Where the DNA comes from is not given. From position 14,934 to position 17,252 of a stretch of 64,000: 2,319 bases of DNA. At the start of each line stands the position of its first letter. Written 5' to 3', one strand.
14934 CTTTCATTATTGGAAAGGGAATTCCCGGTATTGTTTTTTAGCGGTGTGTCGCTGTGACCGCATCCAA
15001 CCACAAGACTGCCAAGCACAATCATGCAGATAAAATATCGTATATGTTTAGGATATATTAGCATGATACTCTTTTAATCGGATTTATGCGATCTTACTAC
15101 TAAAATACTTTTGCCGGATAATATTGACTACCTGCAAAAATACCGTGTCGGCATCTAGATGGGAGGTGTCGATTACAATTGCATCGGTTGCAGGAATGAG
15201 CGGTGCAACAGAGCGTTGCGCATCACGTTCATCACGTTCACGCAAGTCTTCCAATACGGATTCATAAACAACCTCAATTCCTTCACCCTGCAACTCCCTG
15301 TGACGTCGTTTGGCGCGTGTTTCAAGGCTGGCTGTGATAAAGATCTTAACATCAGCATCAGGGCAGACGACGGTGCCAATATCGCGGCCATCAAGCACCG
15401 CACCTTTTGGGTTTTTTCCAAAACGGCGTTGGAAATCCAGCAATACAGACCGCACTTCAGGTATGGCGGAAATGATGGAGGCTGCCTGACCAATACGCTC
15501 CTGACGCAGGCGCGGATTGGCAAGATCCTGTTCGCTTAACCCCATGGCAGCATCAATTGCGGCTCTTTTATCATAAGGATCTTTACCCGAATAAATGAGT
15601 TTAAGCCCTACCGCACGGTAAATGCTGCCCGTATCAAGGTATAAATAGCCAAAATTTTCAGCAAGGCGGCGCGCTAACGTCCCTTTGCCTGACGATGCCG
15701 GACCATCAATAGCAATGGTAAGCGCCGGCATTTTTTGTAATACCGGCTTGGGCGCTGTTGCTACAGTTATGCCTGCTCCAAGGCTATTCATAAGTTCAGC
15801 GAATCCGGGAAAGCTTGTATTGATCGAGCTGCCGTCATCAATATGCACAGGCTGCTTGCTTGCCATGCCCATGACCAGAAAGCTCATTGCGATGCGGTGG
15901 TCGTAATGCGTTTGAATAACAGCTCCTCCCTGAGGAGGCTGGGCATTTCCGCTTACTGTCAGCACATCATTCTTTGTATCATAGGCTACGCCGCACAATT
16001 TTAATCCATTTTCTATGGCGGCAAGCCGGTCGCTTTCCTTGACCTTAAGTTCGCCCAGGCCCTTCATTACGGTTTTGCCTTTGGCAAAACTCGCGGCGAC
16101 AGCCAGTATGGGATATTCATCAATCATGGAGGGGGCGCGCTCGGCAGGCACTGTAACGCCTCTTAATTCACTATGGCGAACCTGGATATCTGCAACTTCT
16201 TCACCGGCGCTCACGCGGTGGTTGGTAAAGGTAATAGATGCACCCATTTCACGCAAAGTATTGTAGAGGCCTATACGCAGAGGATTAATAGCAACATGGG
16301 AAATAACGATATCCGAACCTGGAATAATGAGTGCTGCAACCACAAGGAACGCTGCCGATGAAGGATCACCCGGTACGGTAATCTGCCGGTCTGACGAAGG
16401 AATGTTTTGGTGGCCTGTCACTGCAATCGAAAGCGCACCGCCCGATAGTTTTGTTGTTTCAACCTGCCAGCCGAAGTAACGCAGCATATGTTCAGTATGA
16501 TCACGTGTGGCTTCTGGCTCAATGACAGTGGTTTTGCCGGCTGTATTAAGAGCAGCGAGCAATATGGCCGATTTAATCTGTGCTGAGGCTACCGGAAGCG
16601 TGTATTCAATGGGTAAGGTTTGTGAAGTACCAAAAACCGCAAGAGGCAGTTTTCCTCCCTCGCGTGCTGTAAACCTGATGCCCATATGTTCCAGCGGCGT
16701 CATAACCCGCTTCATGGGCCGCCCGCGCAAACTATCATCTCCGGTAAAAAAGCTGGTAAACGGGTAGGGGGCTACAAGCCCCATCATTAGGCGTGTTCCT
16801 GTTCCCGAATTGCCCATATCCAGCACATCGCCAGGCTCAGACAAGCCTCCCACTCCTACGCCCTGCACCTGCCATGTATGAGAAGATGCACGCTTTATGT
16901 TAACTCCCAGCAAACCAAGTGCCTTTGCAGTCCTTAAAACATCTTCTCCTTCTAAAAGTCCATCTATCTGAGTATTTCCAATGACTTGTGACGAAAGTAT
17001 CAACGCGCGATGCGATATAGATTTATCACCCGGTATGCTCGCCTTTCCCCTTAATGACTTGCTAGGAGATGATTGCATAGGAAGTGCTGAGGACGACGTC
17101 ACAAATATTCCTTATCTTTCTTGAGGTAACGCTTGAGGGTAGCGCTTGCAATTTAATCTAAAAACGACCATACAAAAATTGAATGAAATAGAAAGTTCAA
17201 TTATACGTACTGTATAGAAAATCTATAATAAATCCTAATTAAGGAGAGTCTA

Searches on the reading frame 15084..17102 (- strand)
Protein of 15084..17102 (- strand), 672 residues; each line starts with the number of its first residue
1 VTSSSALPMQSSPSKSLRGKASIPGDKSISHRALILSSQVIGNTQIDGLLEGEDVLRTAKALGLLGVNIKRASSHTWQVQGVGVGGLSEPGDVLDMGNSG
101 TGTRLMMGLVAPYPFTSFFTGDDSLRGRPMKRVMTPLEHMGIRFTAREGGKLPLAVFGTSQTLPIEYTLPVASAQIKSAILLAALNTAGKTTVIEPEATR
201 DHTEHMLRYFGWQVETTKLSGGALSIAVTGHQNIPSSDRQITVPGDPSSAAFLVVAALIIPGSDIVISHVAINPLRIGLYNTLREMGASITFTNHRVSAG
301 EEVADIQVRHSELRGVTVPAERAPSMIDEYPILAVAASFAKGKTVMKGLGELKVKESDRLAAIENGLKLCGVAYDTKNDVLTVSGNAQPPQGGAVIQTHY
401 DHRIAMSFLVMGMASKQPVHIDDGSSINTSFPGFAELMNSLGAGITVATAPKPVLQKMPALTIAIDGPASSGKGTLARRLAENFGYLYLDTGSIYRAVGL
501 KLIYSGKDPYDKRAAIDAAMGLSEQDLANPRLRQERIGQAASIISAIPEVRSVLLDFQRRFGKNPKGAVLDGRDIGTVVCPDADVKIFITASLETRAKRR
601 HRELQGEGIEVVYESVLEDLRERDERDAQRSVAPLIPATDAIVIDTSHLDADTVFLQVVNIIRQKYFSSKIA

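Call 20: search_protein_families(library=pfam, proteins=[window:15084-17102:-], max_evalue=0.00001)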
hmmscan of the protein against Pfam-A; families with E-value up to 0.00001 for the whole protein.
window:15084-17102:- (672 aa): 3 families
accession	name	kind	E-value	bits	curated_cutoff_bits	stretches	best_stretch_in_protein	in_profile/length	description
PF00275.25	EPSP_synthase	-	4.2e-102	342.4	22.8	1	13-436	3-415/417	EPSP synthase (3-phosphoshikimate 1-carboxyvinyltransferase)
PF02224.24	Cytidylate_kin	-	1.1e-58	198.8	26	1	463-663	1-210/211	Cytidylate kinase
PF13189.12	Cytidylate_kin2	-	4.4e-06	27.4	28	0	463-627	2-150/176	Cytidylate kinase-like family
